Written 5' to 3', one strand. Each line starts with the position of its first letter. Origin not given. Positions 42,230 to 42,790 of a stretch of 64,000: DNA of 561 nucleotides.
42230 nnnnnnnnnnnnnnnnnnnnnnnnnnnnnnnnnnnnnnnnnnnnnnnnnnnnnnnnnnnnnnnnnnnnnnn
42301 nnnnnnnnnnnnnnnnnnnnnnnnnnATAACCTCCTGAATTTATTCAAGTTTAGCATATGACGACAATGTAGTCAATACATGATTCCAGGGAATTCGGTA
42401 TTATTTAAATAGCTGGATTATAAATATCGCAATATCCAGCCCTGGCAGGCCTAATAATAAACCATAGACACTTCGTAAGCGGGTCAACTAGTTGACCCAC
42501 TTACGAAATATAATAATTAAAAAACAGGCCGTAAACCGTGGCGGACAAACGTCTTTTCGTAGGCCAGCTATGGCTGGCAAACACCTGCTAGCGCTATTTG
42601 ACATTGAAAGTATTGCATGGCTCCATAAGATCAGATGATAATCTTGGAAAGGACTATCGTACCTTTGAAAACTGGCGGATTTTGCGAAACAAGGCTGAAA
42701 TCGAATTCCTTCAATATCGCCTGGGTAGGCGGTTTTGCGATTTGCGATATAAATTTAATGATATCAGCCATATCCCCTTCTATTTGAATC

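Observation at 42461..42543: About 55-nt conserved element shared by the gpsA-upstream spacer and the radical-SAM/recG leader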

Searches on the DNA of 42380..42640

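Call 51: search_rna_families(source=window, start=42380, end=42640, threshold=evalue, max_evalue=10)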
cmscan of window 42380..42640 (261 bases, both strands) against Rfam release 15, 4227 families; matches with E-value up to 10: 6.
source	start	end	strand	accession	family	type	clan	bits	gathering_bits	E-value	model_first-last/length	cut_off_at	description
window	42457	42521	-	RF04069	MIR6135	Gene; miRNA;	-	25.4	99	0.031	1-122/122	no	MIR6135 microRNA precursor family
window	42460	42518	-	RF04043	mir-2062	Gene; miRNA;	-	18.5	90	0.21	1-72/72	no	mir-2062 microRNA precursor family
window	42458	42519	-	RF03916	MIR400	Gene; miRNA;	-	18.3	83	0.29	1-103/103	no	MIR400 microRNA precursor family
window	42478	42526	-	RF00558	L20_leader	Cis-reg; leader;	-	16.7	58.7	0.64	66-114/127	no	Ribosomal protein L20 leader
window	42447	42531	-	RF00810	mir-85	Gene; miRNA;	-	14.4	68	4.7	1-82/82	no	mir-85 microRNA precursor family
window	42380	42511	-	RF01822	RsaJ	Gene; sRNA;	-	9.8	100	4.9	1-135/287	3'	RNA Staph. aureus A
